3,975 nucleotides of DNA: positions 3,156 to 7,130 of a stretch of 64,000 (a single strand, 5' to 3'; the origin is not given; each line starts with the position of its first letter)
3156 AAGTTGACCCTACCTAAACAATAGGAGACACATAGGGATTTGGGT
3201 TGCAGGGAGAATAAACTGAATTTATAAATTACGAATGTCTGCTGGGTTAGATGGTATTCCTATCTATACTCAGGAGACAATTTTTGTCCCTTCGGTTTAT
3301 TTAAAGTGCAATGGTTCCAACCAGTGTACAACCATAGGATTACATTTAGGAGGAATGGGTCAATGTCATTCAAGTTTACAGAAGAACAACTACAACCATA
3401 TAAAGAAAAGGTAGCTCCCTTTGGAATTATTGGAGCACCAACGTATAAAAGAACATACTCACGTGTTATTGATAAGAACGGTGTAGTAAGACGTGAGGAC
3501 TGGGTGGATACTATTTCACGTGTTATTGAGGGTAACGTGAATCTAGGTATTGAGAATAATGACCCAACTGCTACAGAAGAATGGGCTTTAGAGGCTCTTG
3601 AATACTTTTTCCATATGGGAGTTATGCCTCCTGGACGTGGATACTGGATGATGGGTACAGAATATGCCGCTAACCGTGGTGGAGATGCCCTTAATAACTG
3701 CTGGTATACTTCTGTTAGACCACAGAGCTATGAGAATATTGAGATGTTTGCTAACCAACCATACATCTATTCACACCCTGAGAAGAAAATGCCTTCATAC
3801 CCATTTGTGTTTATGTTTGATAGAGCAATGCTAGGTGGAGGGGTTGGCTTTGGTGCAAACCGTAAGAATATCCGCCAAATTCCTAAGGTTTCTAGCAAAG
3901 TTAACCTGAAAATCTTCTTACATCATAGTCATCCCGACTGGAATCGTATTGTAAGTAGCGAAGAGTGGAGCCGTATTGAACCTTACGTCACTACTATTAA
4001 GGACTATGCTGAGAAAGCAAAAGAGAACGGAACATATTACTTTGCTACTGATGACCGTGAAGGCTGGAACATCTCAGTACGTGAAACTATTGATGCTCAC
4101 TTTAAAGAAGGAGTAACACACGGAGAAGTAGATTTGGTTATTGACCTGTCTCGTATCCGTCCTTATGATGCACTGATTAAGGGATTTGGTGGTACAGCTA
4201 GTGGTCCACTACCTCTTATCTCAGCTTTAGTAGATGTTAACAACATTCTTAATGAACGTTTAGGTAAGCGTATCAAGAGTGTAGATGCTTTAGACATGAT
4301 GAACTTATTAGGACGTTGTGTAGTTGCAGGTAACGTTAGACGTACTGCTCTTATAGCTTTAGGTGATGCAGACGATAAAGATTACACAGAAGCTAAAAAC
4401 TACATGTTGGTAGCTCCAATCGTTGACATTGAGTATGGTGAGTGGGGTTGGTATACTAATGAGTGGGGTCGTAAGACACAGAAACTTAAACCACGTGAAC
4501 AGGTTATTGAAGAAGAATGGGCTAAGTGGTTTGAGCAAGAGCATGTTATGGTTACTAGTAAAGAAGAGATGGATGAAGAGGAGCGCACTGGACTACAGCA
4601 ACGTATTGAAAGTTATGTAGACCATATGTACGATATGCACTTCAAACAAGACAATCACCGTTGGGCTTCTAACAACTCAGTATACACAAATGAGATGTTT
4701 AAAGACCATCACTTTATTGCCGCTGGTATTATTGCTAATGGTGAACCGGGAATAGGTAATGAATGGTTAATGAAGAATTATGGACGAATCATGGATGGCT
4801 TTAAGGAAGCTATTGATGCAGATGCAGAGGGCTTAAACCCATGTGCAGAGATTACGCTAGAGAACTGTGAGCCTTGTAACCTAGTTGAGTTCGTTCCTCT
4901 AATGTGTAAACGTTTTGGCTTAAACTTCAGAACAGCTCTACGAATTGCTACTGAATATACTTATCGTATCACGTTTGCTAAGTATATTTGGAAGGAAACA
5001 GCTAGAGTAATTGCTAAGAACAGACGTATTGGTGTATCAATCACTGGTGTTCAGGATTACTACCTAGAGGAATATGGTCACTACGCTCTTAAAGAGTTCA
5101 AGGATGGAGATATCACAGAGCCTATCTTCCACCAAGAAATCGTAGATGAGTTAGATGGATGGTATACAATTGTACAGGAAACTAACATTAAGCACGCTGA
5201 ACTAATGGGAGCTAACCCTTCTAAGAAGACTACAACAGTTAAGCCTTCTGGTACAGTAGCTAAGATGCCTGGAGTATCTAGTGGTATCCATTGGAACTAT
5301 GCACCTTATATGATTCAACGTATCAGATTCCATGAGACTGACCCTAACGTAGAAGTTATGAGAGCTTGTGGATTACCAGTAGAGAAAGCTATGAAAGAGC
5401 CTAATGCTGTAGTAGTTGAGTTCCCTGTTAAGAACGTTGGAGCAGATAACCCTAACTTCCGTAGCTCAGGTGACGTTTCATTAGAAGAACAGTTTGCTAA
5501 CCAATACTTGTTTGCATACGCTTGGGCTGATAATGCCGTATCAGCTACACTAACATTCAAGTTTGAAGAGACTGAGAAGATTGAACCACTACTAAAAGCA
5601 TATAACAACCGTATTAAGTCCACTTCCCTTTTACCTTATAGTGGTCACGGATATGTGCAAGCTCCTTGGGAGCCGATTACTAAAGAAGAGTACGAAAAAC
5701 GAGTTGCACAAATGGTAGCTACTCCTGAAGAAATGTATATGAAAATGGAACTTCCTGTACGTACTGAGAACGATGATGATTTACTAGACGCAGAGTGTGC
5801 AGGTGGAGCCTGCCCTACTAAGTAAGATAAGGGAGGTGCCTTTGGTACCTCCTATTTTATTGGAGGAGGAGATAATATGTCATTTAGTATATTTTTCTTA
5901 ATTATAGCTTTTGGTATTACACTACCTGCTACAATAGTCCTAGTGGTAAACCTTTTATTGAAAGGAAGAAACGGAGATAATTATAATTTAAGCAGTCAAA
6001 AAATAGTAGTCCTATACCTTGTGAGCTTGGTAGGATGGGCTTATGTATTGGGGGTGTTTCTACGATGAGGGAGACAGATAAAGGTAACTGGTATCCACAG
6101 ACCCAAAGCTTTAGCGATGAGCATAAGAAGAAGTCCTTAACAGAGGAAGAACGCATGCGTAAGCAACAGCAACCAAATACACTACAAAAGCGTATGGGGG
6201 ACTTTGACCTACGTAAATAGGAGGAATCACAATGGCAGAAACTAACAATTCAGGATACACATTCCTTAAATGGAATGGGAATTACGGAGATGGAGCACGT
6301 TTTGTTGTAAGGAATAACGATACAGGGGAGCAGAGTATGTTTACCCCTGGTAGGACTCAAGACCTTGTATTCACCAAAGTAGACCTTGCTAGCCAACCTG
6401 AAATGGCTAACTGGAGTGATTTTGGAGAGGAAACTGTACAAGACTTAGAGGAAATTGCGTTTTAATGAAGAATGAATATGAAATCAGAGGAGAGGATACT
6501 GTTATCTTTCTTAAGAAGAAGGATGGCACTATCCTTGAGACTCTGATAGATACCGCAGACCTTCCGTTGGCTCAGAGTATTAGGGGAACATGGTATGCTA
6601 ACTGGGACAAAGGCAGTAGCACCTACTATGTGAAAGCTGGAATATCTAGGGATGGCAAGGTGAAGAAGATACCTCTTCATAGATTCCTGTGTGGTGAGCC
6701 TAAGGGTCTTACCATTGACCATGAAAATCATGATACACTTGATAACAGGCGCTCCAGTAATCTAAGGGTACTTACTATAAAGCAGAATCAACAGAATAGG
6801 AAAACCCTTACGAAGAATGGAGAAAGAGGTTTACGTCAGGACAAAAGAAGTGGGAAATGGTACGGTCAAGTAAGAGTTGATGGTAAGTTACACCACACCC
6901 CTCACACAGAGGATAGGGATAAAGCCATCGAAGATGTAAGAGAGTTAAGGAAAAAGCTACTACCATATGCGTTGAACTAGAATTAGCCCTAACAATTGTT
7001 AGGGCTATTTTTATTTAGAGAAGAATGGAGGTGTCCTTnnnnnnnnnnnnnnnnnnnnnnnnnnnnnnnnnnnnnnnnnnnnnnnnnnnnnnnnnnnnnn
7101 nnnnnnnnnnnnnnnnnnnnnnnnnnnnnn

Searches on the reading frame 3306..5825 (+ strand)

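Call 9: search_protein_families(library=pfam, proteins=[window:3306-5825:+], max_evalue=0.01)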
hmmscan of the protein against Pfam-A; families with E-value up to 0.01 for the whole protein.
window:3306-5825:+ (839 aa): 3 families
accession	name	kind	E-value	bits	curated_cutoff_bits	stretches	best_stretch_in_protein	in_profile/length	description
PF21995.1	RNR-II_ins_dom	-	1.2e-23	83.9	27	1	238-315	30-107/107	B12-dependent ribonucleotide reductase, insertion domain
PF17975.6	RNR_Alpha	-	2.4e-17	63.7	26.4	1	26-118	3-101/101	Ribonucleotide reductase alpha domain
PF02867.20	Ribonuc_red_lgC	-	3.9e-07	29.5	23.9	1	510-595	209-304/523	Ribonucleotide reductase, barrel domain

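Call 10: search_protein_families(library=phrogs, proteins=[window:3306-5825:+], max_evalue=0.01)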
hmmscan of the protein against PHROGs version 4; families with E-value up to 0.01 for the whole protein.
window:3306-5825:+ (839 aa): 2 families
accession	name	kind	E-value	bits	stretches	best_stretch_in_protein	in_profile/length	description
phrog_367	-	DNA, RNA and nucleotide metabolism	3.7e-141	472.6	1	29-838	21-696/701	ribonucleotide reductase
phrog_25304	-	unknown function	4.4e-06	27.8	1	136-202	12-80/192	-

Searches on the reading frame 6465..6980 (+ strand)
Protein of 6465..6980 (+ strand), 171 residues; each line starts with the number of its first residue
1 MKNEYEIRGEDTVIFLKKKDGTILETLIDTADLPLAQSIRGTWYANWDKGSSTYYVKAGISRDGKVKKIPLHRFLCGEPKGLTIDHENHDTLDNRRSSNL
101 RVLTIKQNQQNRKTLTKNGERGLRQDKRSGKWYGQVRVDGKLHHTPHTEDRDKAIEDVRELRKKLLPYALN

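Call 9: search_protein_families(library=pfam, proteins=[window:6465-6980:+], max_evalue=0.01)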
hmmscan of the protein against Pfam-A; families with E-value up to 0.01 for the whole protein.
window:6465-6980:+ (171 aa): 1 family
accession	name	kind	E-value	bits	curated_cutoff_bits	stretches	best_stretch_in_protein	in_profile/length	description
PF13392.12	HNH_3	-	2.9e-07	30.5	24.8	1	78-109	15-45/46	HNH endonuclease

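Call 10: search_protein_families(library=phrogs, proteins=[window:6465-6980:+], max_evalue=0.01)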
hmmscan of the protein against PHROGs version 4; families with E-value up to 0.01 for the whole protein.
window:6465-6980:+ (171 aa): 8 families
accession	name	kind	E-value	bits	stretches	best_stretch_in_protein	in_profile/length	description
phrog_99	-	DNA, RNA and nucleotide metabolism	4e-21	77.1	1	78-167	172-261/383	HNH endonuclease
phrog_4578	-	DNA, RNA and nucleotide metabolism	5.1e-17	63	1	78-166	26-115/130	HNH endonuclease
phrog_374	-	DNA, RNA and nucleotide metabolism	4.9e-09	36.5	1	62-167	318-408/617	HNH endonuclease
phrog_3593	-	DNA, RNA and nucleotide metabolism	2.2e-08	35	1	79-165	108-196/210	HNH endonuclease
phrog_36769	-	unknown function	5.7e-06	26.9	1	63-115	236-289/367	-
phrog_959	-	DNA, RNA and nucleotide metabolism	0.00035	21.3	1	19-128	22-122/138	HNH endonuclease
phrog_59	-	DNA, RNA and nucleotide metabolism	0.00049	20.6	1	54-115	175-238/423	HNH endonuclease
phrog_13470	-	DNA, RNA and nucleotide metabolism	0.0049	18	1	62-155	42-132/152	HNH endonuclease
